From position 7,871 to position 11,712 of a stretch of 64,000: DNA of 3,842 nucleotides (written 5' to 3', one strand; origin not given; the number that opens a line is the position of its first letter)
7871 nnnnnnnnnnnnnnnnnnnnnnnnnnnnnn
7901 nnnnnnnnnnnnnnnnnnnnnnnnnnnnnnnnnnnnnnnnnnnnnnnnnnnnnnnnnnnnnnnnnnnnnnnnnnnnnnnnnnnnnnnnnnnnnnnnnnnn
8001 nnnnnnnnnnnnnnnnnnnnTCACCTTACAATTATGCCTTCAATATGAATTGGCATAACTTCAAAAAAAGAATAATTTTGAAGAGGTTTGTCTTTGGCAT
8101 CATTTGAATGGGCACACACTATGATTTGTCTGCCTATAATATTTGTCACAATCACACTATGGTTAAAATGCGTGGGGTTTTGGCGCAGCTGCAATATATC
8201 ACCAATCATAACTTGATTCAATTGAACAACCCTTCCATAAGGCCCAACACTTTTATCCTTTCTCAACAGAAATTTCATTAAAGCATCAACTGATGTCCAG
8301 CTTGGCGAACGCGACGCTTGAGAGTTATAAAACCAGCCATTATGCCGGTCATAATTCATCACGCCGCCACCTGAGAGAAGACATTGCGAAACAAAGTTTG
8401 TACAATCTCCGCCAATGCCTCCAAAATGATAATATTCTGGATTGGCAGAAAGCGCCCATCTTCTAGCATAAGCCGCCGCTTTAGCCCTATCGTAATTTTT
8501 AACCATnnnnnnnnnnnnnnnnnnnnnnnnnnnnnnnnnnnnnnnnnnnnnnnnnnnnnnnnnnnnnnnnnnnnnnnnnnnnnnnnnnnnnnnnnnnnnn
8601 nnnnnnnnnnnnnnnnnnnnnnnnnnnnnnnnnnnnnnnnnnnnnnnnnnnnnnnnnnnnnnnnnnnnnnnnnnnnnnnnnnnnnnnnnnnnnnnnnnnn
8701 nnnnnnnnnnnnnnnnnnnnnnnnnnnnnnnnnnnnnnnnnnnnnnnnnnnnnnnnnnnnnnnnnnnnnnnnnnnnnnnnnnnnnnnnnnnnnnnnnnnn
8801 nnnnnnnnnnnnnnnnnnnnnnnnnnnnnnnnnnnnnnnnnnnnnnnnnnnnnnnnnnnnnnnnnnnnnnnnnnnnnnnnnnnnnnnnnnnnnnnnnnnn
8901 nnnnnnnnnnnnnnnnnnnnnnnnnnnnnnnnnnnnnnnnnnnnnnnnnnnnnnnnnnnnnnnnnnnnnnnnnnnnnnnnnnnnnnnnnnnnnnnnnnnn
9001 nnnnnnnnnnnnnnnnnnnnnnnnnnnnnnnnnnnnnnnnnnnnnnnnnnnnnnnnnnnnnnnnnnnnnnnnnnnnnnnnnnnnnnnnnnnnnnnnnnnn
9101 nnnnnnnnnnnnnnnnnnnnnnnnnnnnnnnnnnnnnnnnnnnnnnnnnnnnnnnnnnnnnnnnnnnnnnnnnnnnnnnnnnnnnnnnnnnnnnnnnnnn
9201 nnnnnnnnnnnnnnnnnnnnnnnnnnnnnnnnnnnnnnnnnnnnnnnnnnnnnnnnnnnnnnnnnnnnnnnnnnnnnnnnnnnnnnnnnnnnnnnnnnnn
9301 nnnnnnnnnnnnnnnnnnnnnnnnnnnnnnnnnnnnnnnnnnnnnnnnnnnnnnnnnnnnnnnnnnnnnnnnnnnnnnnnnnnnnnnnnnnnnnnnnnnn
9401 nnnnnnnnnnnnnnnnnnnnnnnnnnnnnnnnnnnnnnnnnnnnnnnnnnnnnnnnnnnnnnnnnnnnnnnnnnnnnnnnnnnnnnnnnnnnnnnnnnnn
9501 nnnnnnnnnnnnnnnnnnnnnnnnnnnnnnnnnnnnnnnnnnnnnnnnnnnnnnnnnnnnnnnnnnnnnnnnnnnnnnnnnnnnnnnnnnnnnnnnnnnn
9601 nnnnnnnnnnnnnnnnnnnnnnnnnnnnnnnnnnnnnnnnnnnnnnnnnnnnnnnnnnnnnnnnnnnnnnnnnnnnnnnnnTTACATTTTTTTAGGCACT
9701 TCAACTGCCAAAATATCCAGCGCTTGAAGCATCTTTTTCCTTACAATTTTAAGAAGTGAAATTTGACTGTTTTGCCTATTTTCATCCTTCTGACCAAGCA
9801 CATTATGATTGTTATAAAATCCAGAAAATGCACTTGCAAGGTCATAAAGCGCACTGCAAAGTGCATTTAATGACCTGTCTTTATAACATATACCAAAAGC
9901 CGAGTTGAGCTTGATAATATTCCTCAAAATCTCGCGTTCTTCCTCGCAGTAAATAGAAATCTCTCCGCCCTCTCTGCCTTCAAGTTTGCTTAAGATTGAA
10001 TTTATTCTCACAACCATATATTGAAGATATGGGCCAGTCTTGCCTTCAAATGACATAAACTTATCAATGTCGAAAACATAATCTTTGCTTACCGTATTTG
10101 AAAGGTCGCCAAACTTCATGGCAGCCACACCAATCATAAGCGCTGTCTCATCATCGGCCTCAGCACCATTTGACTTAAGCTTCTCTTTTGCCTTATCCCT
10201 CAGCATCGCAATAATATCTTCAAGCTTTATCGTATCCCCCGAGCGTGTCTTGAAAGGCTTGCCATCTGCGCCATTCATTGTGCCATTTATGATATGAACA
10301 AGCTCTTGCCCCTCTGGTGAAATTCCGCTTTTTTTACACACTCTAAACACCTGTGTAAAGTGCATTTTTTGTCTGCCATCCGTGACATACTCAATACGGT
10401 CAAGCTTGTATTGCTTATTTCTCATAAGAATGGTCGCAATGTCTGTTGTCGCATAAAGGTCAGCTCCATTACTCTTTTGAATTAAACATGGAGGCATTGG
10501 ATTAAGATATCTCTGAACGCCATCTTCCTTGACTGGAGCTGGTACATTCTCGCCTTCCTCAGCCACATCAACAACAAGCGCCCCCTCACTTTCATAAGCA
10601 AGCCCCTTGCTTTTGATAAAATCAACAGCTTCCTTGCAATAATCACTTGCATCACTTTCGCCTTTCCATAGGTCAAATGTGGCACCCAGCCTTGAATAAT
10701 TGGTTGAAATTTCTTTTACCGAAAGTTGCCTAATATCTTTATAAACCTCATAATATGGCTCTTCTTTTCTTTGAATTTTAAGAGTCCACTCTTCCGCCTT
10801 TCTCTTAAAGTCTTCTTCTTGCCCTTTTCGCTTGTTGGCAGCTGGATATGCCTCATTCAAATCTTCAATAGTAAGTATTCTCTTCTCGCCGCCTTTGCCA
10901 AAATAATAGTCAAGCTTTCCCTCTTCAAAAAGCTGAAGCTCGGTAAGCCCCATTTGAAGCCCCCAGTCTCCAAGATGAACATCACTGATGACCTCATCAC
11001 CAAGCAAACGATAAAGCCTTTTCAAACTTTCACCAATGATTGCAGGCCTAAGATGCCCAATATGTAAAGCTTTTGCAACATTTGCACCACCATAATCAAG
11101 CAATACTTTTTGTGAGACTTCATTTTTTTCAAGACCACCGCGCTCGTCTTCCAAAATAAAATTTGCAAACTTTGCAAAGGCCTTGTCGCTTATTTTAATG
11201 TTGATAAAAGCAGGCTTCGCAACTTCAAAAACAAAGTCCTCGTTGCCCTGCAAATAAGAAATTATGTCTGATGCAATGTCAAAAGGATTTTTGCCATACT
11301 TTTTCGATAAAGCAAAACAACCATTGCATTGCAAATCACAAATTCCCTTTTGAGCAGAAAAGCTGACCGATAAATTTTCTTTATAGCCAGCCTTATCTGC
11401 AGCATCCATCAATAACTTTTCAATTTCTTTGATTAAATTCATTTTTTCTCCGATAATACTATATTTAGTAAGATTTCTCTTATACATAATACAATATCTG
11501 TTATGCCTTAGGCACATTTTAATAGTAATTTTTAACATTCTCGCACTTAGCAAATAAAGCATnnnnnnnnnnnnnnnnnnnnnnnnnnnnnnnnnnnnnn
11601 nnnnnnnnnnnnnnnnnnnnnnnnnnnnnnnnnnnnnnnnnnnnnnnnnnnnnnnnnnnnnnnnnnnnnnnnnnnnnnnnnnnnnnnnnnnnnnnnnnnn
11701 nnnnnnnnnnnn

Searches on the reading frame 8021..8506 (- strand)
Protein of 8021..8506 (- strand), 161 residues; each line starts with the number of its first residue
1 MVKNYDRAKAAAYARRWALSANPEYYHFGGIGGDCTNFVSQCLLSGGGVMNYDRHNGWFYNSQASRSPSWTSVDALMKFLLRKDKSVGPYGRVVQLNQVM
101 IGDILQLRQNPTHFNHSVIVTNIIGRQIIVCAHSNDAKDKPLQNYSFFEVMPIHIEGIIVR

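Call 23: find_encoding_contigs(protein=window:8021-8506:-, flank=5000, max_places=10)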
Protein window:8021-8506:- (161 aa): 23 contigs read that carry it; 10 places shown.
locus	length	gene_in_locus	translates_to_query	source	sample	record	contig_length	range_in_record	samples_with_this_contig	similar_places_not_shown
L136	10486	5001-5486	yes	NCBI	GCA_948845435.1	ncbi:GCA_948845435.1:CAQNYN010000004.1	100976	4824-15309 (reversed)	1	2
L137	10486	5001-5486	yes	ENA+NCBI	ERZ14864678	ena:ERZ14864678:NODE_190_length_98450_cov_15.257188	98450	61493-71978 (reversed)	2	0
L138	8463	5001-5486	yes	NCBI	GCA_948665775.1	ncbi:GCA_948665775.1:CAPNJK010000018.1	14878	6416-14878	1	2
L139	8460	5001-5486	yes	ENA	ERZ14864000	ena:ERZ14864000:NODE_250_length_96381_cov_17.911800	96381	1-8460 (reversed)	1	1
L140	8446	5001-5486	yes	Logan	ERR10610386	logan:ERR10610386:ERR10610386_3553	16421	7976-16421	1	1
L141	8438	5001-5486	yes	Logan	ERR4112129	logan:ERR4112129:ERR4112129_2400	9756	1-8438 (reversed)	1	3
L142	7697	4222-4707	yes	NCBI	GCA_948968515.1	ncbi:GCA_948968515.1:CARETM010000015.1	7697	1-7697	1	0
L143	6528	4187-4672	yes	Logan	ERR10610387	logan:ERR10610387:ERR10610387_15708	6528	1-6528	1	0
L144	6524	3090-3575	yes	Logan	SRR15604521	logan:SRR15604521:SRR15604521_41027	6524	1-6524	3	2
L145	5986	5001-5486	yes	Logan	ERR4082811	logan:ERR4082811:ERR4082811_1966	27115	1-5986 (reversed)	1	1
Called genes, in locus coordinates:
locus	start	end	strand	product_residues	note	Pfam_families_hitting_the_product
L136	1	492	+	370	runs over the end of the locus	PF05496:RuvB_N (faint), PF13177:DNA_pol3_delta2, PF00004:AAA, PF13401:AAA_22 (faint), PF22608:DNAX_ATPase_lid, PF12169:DNA_pol3_gamma3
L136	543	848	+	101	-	-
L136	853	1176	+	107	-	PF02575:YbaB_DNA_bd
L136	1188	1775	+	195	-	PF21176:RecR_HhH, PF02132:RecR_ZnF, PF01751:Toprim, PF13662:Toprim_4, PF21175:RecR_C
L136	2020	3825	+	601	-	PF03485:Arg_tRNA_synt_N, PF00750:tRNA-synt_1d, PF05746:DALR_1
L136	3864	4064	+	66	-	-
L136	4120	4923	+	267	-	-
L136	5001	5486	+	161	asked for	PF12671:Amidase_6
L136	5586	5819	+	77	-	-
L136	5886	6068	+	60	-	-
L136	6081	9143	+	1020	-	-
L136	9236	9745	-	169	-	-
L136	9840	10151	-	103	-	PF13560:HTH_31, PF12844:HTH_19, PF01381:HTH_3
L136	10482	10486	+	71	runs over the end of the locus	PF13443:HTH_26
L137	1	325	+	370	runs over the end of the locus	PF05496:RuvB_N (faint), PF13177:DNA_pol3_delta2, PF00004:AAA, PF13401:AAA_22 (faint), PF22608:DNAX_ATPase_lid, PF12169:DNA_pol3_gamma3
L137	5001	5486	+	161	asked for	PF12671:Amidase_6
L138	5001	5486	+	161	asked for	PF12671:Amidase_6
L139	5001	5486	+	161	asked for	PF12671:Amidase_6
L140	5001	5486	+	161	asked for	PF12671:Amidase_6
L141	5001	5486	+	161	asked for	PF12671:Amidase_6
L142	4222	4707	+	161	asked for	PF12671:Amidase_6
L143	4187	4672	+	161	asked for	PF12671:Amidase_6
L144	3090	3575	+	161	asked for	PF12671:Amidase_6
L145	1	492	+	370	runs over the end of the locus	PF05496:RuvB_N (faint), PF13177:DNA_pol3_delta2, PF00004:AAA, PF13401:AAA_22 (faint), PF22608:DNAX_ATPase_lid, PF12169:DNA_pol3_gamma3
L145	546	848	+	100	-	-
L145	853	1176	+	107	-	PF02575:YbaB_DNA_bd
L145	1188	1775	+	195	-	PF21176:RecR_HhH, PF02132:RecR_ZnF, PF01751:Toprim, PF13662:Toprim_4, PF21175:RecR_C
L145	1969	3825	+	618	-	PF03485:Arg_tRNA_synt_N, PF00750:tRNA-synt_1d, PF05746:DALR_1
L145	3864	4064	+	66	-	-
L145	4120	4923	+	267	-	-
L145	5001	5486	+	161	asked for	PF12671:Amidase_6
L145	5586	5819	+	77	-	-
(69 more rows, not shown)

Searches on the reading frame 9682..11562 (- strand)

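Call 38: search_protein_families(library=pfam, proteins=[window:9682-11562:-], max_evalue=0.01)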
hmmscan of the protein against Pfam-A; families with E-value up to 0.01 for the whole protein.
window:9682-11562:- (626 aa): 3 families
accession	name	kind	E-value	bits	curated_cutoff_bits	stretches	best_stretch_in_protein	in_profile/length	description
PF00750.26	tRNA-synt_1d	-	2.6e-73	247.4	23.3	1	138-498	8-348/349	tRNA synthetases class I (R), catalytic domain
PF05746.21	DALR_1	-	1.4e-20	73.9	22.3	1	513-626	1-117/117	DALR anticodon binding domain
PF03485.21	Arg_tRNA_synt_N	-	2.2e-13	51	21.5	1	45-124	5-85/85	Arginyl tRNA synthetase N terminal domain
